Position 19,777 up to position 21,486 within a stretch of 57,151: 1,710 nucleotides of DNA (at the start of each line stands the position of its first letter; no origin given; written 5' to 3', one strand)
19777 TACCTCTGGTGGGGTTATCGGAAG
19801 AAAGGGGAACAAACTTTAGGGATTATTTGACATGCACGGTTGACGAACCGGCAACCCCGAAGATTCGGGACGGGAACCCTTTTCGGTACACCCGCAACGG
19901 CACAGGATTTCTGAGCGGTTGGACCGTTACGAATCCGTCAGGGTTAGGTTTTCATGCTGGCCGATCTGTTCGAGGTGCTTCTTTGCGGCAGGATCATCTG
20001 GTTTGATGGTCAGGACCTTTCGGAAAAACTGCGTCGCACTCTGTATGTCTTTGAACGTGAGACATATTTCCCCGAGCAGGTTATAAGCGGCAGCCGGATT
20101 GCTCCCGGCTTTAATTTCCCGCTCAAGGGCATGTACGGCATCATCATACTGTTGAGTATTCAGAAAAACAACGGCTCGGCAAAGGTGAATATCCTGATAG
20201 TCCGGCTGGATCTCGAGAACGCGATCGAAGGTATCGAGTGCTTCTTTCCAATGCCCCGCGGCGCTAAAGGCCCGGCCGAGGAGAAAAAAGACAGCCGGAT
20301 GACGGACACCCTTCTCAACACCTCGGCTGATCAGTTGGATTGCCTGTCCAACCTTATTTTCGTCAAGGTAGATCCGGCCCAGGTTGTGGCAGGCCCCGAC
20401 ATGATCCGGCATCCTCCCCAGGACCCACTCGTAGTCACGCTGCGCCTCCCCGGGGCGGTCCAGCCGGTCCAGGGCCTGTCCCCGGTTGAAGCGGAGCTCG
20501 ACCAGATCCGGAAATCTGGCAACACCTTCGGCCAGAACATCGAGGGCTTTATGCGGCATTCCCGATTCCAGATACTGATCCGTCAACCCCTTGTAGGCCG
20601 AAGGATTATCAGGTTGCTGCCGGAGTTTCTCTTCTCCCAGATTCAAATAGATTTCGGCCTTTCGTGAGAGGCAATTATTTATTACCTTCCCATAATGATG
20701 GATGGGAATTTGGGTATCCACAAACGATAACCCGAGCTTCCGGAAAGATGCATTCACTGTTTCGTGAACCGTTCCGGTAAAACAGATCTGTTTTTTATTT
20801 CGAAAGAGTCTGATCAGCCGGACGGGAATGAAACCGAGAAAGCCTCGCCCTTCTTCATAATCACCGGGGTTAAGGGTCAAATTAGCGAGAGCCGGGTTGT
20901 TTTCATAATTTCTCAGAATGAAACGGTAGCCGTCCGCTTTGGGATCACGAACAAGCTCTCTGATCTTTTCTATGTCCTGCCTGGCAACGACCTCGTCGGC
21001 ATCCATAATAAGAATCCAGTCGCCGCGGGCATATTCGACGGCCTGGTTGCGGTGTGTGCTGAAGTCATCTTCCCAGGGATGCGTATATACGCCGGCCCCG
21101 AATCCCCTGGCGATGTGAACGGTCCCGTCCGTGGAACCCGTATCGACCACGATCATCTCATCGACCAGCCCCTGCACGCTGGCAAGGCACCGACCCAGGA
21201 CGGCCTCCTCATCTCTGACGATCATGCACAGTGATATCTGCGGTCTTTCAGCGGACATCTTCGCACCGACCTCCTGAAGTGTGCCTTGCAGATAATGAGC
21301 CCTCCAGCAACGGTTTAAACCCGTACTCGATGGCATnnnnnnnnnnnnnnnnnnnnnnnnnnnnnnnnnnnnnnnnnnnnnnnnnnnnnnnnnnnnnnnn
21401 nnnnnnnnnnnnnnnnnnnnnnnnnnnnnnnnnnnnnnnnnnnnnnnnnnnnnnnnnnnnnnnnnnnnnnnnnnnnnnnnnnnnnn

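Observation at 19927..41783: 22 tightly packed genes form a ~22-kb pseudaminic-acid type flagellin glycosylation island abutting the flagellin gene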

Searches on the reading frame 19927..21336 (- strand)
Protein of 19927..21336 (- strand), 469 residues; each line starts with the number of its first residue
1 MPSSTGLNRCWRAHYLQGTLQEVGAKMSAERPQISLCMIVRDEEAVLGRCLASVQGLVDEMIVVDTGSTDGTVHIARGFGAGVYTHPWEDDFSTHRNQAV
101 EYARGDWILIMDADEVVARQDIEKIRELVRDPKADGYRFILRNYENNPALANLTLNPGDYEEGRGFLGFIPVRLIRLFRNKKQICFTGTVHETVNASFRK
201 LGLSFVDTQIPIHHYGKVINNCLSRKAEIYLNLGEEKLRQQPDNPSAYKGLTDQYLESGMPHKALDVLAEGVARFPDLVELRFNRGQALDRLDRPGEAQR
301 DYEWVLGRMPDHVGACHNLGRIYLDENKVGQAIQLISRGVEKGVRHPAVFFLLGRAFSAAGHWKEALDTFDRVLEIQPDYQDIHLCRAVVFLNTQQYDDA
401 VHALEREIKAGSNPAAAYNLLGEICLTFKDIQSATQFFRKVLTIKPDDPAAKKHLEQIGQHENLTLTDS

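Call 6: search_protein_families(library=ncbifam, proteins=[window:19927-21336:-], max_evalue=0.00001)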
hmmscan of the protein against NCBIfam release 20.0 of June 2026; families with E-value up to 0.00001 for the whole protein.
window:19927-21336:- (469 aa): 18 families
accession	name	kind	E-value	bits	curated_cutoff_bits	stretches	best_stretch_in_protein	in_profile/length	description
NF040959.1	MamA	equivalog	1.3e-27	96.6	200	2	243-395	35-185/204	magnetosome protein MamA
TIGR04195.1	S_glycosyl_SunS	equivalog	6.4e-24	84.6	350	1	28-128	53-154/421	SunS family peptide S-glycosyltransferase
TIGR02917.1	PEP_TPR_lipo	equivalog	2.5e-18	65.4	312.2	1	235-450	591-805/899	XrtA/PEP-CTERM system TPR-repeat protein PrsT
NF052415.1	T3SS_chap_SctY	equivalog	1.5e-13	51.2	70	0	373-442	32-104/106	type III secretion apparatus assembly chaperone SctY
TIGR02521.1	type_IV_pilW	equivalog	7.3e-11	42.1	154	1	250-406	36-194/234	type IV pilus biogenesis/stability protein PilW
TIGR04283.1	glyco_like_mftF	equivalog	5.7e-10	39.1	182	1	39-149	6-117/221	TIGR04283 family arsenosugar biosynthesis glycosyltransferase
NF033762.1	social_mot_Tgl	equivalog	1.7e-09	37.4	225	0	362-406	81-125/252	social motility TPR repeat lipoprotein Tgl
NF008391.2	PRK11189.1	equivalog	6.3e-09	35.7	250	1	345-406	97-158/297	lipoprotein NlpI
NF033758.1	gliding_GltE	equivalog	1.6e-08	34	225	1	306-422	181-297/411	adventurous gliding motility TPR repeat lipoprotein GltE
NF033920.0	C39_PA2778_fam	equivalog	4.9e-08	32.7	150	0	288-378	165-255/255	PA2778 family cysteine peptidase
NF047507.1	TPR_BatC_Lepto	exception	8.2e-08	32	175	0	396-463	73-144/214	TPR repeat-containing protein BatC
NF010496.0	PRK13915.1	equivalog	1.2e-07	31.2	262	1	27-86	28-91/307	glucosyl-3-phosphoglycerate synthase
TIGR00540.1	TPR_hemY_coli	hypoth_equivalog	2.4e-07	29.8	142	0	383-465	154-236/385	heme biosynthesis-associated TPR protein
TIGR03939.1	PGA_TPR_OMP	equivalog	4.7e-07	28.4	366.65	0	352-457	91-196/800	poly-beta-1,6 N-acetyl-D-glucosamine export porin PgaA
TIGR02552.1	LcrH_SycD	equivalog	5.4e-07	29.4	104.8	0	351-411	56-116/136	SycD/LcrH family type III secretion system chaperone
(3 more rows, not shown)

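Call 7: search_protein_families(library=pfam, proteins=[window:19927-21336:-], max_evalue=0.001)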
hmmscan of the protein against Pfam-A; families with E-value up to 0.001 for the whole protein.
window:19927-21336:- (469 aa): 19 families
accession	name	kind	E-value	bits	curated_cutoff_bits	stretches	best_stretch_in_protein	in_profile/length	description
PF00535.33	Glycos_transf_2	-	1.1e-23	84.4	23.3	1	35-156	1-130/168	Glycosyl transferase family 2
PF07719.23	TPR_2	-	1.9e-21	74.8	27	1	348-380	2-34/34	Tetratricopeptide repeat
PF13432.12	TPR_16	-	3e-21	75.9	32.7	2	388-449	4-65/65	Tetratricopeptide repeat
PF14559.12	TPR_19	-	3.6e-21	75.7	25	2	359-422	3-66/68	Tetratricopeptide repeat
PF00515.34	TPR_1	-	1.3e-19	69.6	27.8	0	349-380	3-34/34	Tetratricopeptide repeat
PF13428.12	TPR_14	-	5.4e-19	67.2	23.5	1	348-388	2-42/44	Tetratricopeptide repeat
PF13181.12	TPR_8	-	1.5e-15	56.4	25.7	1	415-448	1-34/34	Tetratricopeptide repeat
PF13431.12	TPR_17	-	6.3e-15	54.6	24.4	0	370-401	2-33/34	Tetratricopeptide repeat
PF13424.12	TPR_12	-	2.2e-13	50.6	30.1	0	393-445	15-75/77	Tetratricopeptide repeat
PF13176.12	TPR_7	-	7.8e-13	47.8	27.9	1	351-382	3-34/36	Tetratricopeptide repeat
PF12895.13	ANAPC3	-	1.9e-11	44.5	27.2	1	371-440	13-81/82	Anaphase-promoting complex, cyclosome, subunit 3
PF13414.12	TPR_11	-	5e-10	39.4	26.8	1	354-393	1-40/42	TPR repeat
PF13371.12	TPR_9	-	7.8e-10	39.1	35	0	256-311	6-61/73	Tetratricopeptide repeat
PF13704.12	Glyco_tranf_2_4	-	2.2e-09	38.1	27.5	1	41-128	1-97/98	Glycosyl transferase family 2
PF23914.1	TPR_CcmH_CycH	-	5.5e-08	33.2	42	1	351-448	54-154/158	Cytochrome c-type biogenesis protein H TPR domain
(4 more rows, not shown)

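Call 15: search_solved_structures(query=window:19927-21336:-, max_evalue=0.01)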
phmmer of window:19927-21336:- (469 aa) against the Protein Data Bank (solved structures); distinct sequences matched with E-value up to 0.01: 126 (the best 60 are shown).
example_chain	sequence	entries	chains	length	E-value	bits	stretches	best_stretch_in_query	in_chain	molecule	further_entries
9qhb_A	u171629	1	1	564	1.9e-37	132.1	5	245-458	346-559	Engineered tetratricopeptide repeat protein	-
22ao_A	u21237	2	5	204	1.7e-28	102.6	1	28-220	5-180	GmaR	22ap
8bu0_A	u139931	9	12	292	6e-28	100.8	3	313-457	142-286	Consensus tetratricopeptide repeat protein | Crystal structure of an 8-repeat consensus TPR superhelix with Zinc. | Monomer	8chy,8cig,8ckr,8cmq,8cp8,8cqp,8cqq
7msp_A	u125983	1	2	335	4.9e-19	71.4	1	28-247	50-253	SPbeta prophage-derived glycosyltransferase SunS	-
9qhc_A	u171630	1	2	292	7.2e-19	70.9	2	313-457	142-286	Engineered tetratricopeptide repeat protein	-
7msn_A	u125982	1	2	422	1.1e-18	70.3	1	28-247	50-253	SPbeta prophage-derived glycosyltransferase SunS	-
7yeh_B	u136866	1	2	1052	4.8e-17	64.8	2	245-454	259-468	UDP-N-acetylglucosamine--peptide N-acetylglucosaminyltransferase 110 kDa subunit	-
7yea_A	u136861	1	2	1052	6e-17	64.5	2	245-454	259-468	UDP-N-acetylglucosamine--peptide N-acetylglucosaminyltransferase 110 kDa subunit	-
7ntf_A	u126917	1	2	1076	7.6e-17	64.2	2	241-454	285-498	Isoform 1 of UDP-N-acetylglucosamine--peptide N-acetylglucosaminyltransferase 110 kDa subu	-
7msk_A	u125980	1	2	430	4.2e-15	58.4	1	29-117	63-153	Glyco_trans_2-like domain-containing protein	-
1w3b_A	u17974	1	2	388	5.5e-14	54.8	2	252-384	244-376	UDP-N-ACETYLGLUCOSAMINE--PEPTIDE N-ACETYLGLUCOSAMINYLTRANSFERASE 110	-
6eou_A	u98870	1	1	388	9.4e-14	54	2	242-384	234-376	UDP-N-acetylglucosamine--peptide N-acetylglucosaminyltransferase 110 kDa subunit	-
7y4i_A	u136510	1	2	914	3.3e-12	48.9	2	349-455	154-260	Probable UDP-N-acetylglucosamine--peptide N-acetylglucosaminyltransferase SPINDLY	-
8dtf_A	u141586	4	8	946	3.7e-12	48.7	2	349-455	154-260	Probable UDP-N-acetylglucosamine--peptide N-acetylglucosaminyltransferase SPINDLY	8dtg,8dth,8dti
7obi_A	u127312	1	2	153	4e-10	42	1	315-458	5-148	CTPR-rv4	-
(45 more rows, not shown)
